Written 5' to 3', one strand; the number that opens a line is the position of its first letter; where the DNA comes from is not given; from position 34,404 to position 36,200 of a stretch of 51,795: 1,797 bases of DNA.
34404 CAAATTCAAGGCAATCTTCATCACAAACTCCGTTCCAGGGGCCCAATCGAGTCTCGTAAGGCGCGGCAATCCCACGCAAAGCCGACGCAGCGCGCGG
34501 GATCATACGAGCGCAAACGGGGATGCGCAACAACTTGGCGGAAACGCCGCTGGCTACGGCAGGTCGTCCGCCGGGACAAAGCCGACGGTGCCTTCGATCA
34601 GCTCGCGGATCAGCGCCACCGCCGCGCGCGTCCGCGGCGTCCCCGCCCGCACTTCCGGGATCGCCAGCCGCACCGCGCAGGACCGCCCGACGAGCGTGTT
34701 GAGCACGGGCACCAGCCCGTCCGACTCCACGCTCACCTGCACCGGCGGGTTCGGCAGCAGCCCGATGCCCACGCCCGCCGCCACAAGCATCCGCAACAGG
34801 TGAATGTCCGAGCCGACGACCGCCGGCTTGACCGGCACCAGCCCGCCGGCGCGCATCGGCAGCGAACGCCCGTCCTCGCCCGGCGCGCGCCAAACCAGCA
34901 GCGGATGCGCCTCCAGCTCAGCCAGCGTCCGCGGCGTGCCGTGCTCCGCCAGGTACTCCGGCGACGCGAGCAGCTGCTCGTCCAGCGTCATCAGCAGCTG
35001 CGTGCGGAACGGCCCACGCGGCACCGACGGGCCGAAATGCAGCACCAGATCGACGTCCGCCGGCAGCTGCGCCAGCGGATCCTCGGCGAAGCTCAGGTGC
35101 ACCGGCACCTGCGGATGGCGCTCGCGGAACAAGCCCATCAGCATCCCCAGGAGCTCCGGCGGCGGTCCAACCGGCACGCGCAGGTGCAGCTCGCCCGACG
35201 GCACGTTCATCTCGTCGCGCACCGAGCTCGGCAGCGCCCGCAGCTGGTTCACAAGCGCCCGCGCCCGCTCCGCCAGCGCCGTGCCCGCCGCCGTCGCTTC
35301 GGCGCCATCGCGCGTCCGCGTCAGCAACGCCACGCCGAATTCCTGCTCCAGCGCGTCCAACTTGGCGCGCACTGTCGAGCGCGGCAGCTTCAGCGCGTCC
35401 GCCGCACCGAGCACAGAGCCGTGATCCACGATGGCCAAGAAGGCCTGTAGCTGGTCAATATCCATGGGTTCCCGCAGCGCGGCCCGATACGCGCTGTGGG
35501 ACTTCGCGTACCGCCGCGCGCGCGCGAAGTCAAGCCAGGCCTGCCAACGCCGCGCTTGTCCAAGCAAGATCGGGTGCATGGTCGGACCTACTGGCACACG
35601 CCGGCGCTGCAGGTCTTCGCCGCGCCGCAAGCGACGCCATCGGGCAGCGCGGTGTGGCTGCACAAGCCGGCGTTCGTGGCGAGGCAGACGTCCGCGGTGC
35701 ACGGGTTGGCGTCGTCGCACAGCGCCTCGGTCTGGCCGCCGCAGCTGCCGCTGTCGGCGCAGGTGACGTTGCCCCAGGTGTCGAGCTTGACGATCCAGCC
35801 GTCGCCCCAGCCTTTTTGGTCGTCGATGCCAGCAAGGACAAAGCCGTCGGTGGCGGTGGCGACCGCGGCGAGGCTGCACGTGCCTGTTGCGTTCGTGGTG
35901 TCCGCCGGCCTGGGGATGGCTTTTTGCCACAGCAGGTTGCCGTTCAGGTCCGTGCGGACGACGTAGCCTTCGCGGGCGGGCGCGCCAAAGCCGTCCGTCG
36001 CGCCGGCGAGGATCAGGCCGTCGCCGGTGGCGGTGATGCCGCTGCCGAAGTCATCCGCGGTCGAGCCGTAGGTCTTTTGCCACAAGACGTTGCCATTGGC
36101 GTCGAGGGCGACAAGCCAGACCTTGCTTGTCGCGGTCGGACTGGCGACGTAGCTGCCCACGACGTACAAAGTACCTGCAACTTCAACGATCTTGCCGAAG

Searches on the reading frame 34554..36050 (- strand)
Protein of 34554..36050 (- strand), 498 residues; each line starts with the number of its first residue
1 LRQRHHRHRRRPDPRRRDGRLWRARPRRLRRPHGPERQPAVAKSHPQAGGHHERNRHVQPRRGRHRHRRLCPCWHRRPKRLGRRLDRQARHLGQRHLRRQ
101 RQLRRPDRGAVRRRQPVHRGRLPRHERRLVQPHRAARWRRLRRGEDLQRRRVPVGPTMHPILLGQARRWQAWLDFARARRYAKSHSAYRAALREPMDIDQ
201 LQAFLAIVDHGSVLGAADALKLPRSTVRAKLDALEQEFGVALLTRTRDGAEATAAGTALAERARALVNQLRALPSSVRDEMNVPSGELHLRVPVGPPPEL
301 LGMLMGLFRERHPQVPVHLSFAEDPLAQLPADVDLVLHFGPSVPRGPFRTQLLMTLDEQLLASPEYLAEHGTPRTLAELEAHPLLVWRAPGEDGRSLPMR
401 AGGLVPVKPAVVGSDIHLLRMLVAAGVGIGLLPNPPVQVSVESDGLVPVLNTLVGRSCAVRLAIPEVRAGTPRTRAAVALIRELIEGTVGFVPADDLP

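Call 7: search_protein_families(library=pfam, proteins=[window:34554-36050:-])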
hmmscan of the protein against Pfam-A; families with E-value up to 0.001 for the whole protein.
window:34554-36050:- (498 aa): 2 families
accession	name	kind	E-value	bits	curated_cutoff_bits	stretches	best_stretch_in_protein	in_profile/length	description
PF03466.25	LysR_substrate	-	6.1e-24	85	28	1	284-483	4-206/209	LysR substrate binding domain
PF00126.33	HTH_1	-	2.3e-15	56.7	26.6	1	198-256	1-59/60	Bacterial regulatory helix-turn-helix protein, lysR family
